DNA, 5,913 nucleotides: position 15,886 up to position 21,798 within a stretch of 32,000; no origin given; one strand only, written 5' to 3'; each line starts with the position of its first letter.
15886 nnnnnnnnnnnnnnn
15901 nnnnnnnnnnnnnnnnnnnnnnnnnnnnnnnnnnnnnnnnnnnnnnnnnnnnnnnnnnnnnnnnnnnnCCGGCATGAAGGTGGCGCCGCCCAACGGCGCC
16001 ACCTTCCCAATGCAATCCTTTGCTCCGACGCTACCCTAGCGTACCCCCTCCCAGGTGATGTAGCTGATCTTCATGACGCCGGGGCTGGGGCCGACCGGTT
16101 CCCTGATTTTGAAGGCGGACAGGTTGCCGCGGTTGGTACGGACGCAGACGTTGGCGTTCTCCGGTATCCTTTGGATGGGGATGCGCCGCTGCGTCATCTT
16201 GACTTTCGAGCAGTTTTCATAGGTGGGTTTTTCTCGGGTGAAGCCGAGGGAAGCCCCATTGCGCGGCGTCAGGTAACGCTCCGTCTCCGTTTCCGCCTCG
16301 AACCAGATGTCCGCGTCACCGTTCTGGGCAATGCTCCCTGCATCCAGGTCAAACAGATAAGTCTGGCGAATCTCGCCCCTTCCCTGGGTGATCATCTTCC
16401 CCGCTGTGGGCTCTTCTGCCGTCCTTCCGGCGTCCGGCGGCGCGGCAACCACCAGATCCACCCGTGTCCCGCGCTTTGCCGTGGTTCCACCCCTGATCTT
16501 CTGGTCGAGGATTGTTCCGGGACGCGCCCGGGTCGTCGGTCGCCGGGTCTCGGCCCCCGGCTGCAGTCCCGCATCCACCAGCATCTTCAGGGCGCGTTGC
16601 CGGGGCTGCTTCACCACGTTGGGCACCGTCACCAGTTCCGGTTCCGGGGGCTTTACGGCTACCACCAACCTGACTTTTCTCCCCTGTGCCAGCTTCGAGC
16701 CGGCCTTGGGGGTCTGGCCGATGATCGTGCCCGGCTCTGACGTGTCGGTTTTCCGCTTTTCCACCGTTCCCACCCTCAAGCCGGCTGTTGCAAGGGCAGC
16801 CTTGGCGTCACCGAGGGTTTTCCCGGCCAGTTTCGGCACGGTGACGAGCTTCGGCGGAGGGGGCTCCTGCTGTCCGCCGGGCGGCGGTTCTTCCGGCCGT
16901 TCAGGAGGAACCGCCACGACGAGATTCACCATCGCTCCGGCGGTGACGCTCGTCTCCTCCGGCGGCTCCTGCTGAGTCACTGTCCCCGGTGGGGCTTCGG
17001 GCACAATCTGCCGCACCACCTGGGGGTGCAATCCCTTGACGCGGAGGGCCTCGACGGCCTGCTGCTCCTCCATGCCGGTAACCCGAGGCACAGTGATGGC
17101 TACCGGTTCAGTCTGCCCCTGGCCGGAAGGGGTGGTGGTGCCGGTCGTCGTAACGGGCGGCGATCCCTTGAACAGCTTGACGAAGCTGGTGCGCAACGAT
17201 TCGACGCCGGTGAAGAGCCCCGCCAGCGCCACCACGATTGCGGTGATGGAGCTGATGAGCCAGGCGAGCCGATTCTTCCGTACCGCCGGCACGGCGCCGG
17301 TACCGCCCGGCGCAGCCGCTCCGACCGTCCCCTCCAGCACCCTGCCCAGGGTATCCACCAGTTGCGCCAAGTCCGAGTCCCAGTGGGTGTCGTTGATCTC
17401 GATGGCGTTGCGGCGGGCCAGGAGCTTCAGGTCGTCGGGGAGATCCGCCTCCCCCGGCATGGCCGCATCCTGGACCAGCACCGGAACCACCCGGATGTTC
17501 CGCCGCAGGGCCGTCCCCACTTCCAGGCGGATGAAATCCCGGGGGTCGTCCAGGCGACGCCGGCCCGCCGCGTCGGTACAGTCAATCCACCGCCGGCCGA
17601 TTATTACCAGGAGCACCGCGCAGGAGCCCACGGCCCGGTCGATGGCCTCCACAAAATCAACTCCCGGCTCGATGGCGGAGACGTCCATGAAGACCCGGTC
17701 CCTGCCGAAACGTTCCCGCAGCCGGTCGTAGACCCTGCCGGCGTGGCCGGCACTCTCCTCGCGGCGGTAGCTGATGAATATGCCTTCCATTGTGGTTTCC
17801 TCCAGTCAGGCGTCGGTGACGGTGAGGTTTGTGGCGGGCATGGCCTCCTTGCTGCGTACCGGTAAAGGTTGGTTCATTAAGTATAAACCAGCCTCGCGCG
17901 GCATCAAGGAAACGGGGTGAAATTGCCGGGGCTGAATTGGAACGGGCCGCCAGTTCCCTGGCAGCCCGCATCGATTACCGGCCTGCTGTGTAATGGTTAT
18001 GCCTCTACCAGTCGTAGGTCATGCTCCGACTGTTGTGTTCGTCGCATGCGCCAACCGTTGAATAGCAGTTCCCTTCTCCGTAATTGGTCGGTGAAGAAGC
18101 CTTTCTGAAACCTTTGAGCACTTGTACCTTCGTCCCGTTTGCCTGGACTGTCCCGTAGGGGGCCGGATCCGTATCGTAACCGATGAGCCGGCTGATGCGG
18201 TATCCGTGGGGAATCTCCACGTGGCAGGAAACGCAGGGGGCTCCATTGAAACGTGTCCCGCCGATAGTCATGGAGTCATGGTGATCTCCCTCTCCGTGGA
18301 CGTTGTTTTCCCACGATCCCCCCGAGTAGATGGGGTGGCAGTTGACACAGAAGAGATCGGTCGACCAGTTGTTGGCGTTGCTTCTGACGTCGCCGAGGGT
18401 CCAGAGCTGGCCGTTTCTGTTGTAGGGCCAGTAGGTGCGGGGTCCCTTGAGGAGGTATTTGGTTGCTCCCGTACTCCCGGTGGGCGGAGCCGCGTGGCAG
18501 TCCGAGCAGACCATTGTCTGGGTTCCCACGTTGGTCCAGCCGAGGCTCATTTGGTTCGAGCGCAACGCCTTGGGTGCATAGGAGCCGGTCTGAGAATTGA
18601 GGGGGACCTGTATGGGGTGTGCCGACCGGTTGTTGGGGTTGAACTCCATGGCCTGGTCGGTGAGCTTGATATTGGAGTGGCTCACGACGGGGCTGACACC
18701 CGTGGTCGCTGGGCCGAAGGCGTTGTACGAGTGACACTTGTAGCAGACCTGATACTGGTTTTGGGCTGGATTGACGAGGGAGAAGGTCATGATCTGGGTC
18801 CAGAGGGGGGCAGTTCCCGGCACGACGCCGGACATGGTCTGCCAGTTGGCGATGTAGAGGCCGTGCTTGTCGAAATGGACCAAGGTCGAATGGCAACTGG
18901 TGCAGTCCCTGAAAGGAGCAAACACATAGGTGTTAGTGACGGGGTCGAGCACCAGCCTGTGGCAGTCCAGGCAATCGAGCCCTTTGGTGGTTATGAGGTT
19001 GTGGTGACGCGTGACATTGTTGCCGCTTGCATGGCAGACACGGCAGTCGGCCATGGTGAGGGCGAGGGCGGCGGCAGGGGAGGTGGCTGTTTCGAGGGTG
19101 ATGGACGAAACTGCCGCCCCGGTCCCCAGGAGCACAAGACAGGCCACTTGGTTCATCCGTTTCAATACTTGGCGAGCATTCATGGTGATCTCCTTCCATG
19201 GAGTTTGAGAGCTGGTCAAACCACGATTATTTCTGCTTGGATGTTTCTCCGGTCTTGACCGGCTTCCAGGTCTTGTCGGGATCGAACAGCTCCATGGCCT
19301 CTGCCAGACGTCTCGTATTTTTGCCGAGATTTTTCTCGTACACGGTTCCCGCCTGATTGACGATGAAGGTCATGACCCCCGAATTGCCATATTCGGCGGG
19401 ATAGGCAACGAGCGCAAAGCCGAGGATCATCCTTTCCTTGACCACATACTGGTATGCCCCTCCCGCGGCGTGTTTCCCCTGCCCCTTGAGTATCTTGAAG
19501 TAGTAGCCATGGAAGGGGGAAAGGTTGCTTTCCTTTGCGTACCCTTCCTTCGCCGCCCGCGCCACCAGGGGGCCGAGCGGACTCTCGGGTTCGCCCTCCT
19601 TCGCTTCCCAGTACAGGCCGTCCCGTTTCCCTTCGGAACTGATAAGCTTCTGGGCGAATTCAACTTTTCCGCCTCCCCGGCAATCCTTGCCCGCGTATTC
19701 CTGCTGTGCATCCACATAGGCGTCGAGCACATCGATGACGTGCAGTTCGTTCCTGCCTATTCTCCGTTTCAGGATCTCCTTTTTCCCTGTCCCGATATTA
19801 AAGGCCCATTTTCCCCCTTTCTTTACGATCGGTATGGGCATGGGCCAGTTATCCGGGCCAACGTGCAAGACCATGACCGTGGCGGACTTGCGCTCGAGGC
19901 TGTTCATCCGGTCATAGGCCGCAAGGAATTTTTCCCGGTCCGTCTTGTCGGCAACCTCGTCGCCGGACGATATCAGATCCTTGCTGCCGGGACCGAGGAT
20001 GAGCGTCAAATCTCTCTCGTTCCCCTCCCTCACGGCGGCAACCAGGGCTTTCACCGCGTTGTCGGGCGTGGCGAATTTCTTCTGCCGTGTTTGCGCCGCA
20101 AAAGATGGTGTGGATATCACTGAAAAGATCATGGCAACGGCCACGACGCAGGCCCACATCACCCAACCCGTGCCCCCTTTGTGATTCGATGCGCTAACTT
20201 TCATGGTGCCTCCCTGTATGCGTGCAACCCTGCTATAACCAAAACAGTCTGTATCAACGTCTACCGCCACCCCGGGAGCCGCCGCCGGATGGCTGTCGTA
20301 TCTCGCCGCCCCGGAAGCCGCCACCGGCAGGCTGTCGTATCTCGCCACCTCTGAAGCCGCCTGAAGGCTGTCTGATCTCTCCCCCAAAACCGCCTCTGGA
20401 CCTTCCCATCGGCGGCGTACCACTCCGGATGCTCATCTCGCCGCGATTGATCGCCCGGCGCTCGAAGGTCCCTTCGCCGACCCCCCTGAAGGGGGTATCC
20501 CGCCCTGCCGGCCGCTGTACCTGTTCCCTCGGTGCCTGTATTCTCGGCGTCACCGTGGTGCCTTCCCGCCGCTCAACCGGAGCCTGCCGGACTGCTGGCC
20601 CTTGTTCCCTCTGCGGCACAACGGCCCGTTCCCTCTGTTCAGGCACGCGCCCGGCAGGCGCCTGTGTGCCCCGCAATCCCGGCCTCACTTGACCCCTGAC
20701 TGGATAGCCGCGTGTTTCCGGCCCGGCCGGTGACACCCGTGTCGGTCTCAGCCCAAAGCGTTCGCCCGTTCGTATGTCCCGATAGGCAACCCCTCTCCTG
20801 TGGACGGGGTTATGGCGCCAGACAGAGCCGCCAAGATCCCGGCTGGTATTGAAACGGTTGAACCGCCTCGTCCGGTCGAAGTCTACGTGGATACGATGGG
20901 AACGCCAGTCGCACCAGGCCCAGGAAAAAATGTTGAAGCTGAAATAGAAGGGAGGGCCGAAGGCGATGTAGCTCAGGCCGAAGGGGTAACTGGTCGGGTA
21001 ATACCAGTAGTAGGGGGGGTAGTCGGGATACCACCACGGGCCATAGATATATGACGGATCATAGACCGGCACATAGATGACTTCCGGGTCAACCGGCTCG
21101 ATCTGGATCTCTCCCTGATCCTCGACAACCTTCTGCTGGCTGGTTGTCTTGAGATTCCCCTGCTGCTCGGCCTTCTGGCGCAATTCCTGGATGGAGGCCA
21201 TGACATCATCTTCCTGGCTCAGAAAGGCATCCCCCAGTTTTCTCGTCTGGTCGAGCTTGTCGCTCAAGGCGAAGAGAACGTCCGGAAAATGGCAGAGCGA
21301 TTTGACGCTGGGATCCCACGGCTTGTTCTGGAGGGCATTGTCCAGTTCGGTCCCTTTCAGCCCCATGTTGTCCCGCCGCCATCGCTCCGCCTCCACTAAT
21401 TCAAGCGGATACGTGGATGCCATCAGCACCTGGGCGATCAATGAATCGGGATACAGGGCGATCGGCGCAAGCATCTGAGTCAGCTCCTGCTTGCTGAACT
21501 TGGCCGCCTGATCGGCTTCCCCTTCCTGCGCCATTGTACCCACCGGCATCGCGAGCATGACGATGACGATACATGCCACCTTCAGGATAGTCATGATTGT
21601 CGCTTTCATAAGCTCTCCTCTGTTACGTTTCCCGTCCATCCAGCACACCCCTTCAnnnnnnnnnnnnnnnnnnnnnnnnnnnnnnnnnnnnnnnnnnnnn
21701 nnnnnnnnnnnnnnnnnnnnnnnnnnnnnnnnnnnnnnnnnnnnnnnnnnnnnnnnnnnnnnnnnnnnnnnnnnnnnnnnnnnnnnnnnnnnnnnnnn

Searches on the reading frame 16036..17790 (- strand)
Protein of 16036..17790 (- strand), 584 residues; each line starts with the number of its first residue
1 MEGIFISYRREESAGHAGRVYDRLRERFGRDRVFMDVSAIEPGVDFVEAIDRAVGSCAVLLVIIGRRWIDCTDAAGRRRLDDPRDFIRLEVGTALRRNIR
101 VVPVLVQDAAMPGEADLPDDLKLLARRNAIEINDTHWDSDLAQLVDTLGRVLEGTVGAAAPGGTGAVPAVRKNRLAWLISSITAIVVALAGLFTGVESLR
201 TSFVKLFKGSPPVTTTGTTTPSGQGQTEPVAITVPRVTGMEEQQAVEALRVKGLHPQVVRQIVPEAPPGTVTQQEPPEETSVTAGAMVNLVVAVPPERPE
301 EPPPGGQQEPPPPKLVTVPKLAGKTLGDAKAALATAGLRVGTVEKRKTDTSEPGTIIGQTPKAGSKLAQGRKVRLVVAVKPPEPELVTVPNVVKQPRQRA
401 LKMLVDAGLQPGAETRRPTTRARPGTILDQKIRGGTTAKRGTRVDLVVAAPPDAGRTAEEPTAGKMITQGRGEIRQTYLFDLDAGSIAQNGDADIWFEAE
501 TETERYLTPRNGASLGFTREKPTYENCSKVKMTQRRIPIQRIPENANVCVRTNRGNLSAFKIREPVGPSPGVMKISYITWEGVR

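Call 6: search_protein_families(library=pfam, proteins=[window:16036-17790:-], max_evalue=0.01)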
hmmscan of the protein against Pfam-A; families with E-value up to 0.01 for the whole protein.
window:16036-17790:- (584 aa): 2 families
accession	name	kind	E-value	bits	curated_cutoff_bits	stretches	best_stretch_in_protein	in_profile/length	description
PF03793.24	PASTA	-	3.3e-40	136.3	23.2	3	316-378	1-63/64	PASTA domain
PF13676.11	TIR_2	-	1.1e-12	48.9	28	1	4-145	1-122/122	TIR domain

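Call 7: search_protein_families(library=padloc, proteins=[window:16036-17790:-], max_evalue=0.01)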
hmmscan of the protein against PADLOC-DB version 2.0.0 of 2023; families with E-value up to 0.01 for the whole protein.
window:16036-17790:- (584 aa): 5 families
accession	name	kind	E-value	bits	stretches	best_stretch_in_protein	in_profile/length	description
PDLC04040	PD-T4-6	-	3.1e-26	90.2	2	313-450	352-485/547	-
PDLC04060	PD-T4-6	-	3e-18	64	2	316-379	388-451/486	-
PDLC04052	PD-T4-6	-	2.1e-12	45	2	314-450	352-489/496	-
PDLC00434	ThsB1|ThsB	-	6.3e-08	30.1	1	4-63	141-198/396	TIR-like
PDLC02012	SAVED5--SAVED_TIR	-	0.00013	19.2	1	4-62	16-73/404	-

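Call 9: search_protein_families(library=ncbifam, proteins=[window:16036-17790:-], max_evalue=0.01)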
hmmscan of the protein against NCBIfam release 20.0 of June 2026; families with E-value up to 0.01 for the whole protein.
window:16036-17790:- (584 aa): 2 families
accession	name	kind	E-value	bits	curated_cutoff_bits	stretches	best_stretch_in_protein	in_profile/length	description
NF033483.0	PknB_PASTA_kin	equivalog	1.1e-31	110.5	450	2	314-450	363-496/563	Stk1 family PASTA domain-containing Ser/Thr kinase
NF058526.1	Thoeris_type3_ThcB4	equivalog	6e-10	38.5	220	1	4-63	130-187/375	Thoeris type III anti-phage system protein ThcB4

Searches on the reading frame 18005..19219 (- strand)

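Call 6: search_protein_families(library=pfam, proteins=[window:18005-19219:-], max_evalue=0.01)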
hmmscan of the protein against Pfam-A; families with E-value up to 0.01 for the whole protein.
window:18005-19219:- (404 aa): 4 families
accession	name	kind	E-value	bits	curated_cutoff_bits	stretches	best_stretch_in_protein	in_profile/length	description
PF22113.1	Mtrc-MtrF_II-IV_dom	-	3.9e-08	33.5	30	2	49-115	74-131/176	Outer membrane cytochrome MtrC/MtrF-like, domains II/IV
PF14537.11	Cytochrom_c3_2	-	2.8e-06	28.1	25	0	78-117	4-40/79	Cytochrome c3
PF14522.11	Cytochrome_C7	-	3e-05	24.2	24.8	0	72-164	5-67/67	Cytochrome c7 and related cytochrome c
PF03264.19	Cytochrom_NNT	-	0.007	16.5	24.1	0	279-310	27-59/174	NapC/NirT cytochrome c family, N-terminal region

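Call 7: search_protein_families(library=padloc, proteins=[window:18005-19219:-], max_evalue=0.01)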
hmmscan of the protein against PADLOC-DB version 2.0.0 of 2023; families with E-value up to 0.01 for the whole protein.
window:18005-19219:- (404 aa): 0 families

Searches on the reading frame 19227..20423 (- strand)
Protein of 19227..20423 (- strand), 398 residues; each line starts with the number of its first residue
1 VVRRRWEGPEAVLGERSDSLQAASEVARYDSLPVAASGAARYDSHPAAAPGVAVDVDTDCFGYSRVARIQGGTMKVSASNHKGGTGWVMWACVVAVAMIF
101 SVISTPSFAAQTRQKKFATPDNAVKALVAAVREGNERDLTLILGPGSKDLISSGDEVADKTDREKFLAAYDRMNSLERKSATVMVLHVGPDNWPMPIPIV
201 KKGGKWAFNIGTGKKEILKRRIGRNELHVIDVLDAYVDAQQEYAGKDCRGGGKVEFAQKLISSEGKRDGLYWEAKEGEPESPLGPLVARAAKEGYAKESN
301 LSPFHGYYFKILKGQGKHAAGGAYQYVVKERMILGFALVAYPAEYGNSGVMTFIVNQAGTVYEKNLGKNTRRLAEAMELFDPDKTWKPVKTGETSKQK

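Call 6: search_protein_families(library=pfam, proteins=[window:19227-20423:-], max_evalue=0.01)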
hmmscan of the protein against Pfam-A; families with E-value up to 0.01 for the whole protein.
window:19227-20423:- (398 aa): 1 family
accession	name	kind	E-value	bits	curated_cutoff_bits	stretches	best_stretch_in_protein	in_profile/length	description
PF11453.13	DUF2950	-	3.1e-123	410.7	20.2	1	114-389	1-274/274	Protein of unknown function (DUF2950)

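Call 7: search_protein_families(library=padloc, proteins=[window:19227-20423:-], max_evalue=0.01)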
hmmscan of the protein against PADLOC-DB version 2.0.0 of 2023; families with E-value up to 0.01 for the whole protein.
window:19227-20423:- (398 aa): 0 families

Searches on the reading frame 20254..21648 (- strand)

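Call 6: search_protein_families(library=pfam, proteins=[window:20254-21648:-], max_evalue=0.01)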
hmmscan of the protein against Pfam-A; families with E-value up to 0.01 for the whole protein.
window:20254-21648:- (464 aa): 1 family
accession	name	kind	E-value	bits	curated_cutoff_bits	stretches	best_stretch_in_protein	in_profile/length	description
PF11737.13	DUF3300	-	2.9e-95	318.5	25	1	52-279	1-227/227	Protein of unknown function (DUF3300)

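Call 7: search_protein_families(library=padloc, proteins=[window:20254-21648:-], max_evalue=0.01)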
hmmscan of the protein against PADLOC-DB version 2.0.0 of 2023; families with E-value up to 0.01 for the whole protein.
window:20254-21648:- (464 aa): 0 families
